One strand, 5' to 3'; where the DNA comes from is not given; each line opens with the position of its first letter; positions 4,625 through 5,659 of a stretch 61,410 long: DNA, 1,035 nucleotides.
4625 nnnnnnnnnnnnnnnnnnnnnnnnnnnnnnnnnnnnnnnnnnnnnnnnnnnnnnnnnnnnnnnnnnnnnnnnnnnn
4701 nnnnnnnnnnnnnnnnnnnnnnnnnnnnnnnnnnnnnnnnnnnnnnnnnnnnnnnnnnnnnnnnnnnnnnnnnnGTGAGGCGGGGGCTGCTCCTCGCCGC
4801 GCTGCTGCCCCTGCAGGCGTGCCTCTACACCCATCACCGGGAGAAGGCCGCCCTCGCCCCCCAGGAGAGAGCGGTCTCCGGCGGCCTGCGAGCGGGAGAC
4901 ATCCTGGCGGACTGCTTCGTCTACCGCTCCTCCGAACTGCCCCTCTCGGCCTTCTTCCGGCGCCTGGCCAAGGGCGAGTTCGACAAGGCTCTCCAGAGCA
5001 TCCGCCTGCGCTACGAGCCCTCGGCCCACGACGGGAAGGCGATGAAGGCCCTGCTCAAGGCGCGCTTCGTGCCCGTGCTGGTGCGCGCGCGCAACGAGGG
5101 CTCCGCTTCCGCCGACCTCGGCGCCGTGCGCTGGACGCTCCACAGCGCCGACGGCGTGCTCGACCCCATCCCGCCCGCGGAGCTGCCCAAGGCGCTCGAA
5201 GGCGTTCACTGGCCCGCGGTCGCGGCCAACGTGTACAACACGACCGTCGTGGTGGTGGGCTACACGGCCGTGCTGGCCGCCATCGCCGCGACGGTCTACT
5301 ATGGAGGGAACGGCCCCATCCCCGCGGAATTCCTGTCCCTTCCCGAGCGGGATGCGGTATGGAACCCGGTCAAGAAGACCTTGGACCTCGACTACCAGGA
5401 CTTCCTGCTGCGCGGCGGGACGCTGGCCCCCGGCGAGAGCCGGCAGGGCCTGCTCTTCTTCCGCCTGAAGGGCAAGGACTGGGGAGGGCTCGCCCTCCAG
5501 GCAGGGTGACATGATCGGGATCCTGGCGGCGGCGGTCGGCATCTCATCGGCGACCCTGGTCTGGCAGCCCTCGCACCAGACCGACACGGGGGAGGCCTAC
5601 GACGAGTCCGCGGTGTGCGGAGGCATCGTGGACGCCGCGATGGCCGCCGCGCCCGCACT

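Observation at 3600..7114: Lipoprotein operon coupling a TlpA-thioredoxin/TIGR03435-like fusion to an Amidase_3-like enzyme and an MpaA-like M14 carboxypeptidase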

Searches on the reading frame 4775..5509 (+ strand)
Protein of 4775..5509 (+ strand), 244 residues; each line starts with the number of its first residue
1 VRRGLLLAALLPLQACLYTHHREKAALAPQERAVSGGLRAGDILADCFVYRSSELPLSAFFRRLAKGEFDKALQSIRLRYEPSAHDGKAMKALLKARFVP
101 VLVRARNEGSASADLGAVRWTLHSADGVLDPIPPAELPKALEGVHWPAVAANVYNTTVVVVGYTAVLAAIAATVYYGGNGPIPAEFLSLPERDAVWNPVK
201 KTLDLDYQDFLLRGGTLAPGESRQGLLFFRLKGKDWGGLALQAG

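Call 3: search_protein_families(library=pfam, proteins=[window:4775-5509:+], max_evalue=1)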
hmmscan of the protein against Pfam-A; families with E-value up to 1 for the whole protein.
window:4775-5509:+ (244 aa): 0 families

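Call 4: search_protein_families(library=ncbifam, proteins=[window:4775-5509:+], max_evalue=1)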
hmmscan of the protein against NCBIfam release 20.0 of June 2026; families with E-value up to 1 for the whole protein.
window:4775-5509:+ (244 aa): 0 families

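Call 16: find_homologous_proteins(query=window:4775-5509:+)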
Query window:4775-5509:+ (244 aa): 4 proteins with E <= 0.001 among 4829 candidates.
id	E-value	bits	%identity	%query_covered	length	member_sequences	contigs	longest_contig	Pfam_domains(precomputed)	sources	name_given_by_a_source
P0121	9.8e-158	541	100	100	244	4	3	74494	-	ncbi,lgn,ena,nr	ncbi:MAG TPA: hypothetical protein DCM05_02275 [Elusimicrobia bacterium]|nr:hypothetical protein [El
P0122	5.3e-110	385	76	94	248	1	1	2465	-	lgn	-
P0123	5.7e-78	280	67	81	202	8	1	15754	-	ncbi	-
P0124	9.1e-36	142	38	98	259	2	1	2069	-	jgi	-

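Call 18: find_encoding_contigs(protein=P0123, flank=8000, max_places=2)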
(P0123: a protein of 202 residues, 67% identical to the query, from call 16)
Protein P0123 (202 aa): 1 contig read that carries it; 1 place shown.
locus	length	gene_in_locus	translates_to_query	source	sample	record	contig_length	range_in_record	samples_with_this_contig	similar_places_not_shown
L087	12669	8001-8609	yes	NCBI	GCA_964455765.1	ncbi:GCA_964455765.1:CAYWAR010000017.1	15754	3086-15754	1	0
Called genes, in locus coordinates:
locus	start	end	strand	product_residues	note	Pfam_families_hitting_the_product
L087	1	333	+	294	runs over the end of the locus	-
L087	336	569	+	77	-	-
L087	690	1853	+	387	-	PF13173:AAA_14, PF13635:DUF4143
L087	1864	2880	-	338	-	PF01118:Semialdhyde_dh, PF22698:Semialdhyde_dhC_1 (faint), PF02774:Semialdhyde_dhC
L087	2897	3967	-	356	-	-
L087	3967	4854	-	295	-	PF02195:ParB_N, PF17762:HTH_ParB, PF23552:ParB_C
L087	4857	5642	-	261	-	PF00142:Fer4_NifH (faint), PF01656:CbiA, PF02374:ArsA_ATPase (weak), PF06564:CBP_BcsQ, PF09140:MipZ (weak), PF10609:ParA, PF13614:AAA_31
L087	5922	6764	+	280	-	PF00795:CN_hydrolase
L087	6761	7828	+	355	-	PF04371:PAD_porph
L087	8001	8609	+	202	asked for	-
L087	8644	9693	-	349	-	PF01916:DS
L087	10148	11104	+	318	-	-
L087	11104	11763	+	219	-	PF00027:cNMP_binding, PF13545:HTH_Crp_2, PF00325:Crp (faint)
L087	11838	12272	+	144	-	PF01814:Hemerythrin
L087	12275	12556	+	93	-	-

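Call 19: find_encoding_contigs(protein=P0124, flank=8000, max_places=2)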
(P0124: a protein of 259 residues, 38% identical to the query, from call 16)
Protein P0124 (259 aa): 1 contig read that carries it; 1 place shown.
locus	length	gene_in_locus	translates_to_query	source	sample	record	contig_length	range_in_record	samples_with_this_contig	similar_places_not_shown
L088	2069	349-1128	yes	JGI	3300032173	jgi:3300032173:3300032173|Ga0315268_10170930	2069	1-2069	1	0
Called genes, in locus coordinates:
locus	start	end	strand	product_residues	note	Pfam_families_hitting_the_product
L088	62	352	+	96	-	PF05016:ParE_toxin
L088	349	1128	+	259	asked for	-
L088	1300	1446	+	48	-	-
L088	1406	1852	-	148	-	-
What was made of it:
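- g2 homologues sit beside agmatine-deiminase/deoxyhypusine-synthase-type genes, or beside ParE (calls 18, 19).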

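Call 43: predict_structure(alignment_id=A3)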
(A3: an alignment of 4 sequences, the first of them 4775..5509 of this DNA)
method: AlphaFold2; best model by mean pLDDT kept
length: 244 residues; sequences in the alignment: 4
mean_pLDDT: 57.9   pTM: 0.57
mean pLDDT of the five models: 57.9, 57.0, 55.2, 54.3, 51.5
residues with pLDDT >= 90: 15; 70-90: 75; 50-70: 47; < 50: 107
segments of 3 or more residues with pLDDT < 50: 1-35, 77-87, 145-205
pLDDT, mean of each block of 10 residues (from residue 1): 44 30 29 57 82 57 64 50 41 72 87 90 88 76 49 30 29 34 34 35 51 87 85 80 83
secondary structure, 60 per line:
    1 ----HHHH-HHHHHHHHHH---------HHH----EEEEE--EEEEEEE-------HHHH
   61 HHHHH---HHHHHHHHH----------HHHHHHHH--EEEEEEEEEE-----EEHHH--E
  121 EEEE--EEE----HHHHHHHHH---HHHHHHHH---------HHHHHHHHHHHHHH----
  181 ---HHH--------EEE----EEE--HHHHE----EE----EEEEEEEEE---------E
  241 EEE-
elements in order: H5-8 H10-19 E36-40 E43-49 H57-65 H69-77 H88-95 E98-107 E120-124 E127-129 H134-142 H146-153 H163-176 E195-197 E202-204 H207-210 E222-230 E240-243
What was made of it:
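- Closest known: DUF4352 / YjhA, YcdA, MPT63 beta-sandwich lipoproteins. Different: The model is poor overall (pLDDT 57.9, call 43).
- Tried and rejected: g2 structure from 4 sequences (call 43).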

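Call 69: search_protein_families(library=pfam, alignment_id=A3, max_evalue=10)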
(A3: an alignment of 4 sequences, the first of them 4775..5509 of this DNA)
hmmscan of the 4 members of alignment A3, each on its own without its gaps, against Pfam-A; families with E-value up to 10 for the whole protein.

A. member 1, window:4775-5509:+ (244 aa): 0 families

B. families by the number of members that match (of 4 scanned): 2 families
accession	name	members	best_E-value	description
PF00584.25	SecE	1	0.067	SecE/Sec61-gamma subunits of protein translocation complex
PF11611.13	DUF4352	1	0.12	Domain of unknown function (DUF4352)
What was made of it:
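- Closest known: DUF4352 / YjhA, YcdA, MPT63 beta-sandwich lipoproteins. Same: One g2 homologue gives a weak DUF4352 hit (call 69). g2 is also a lipoprotein.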
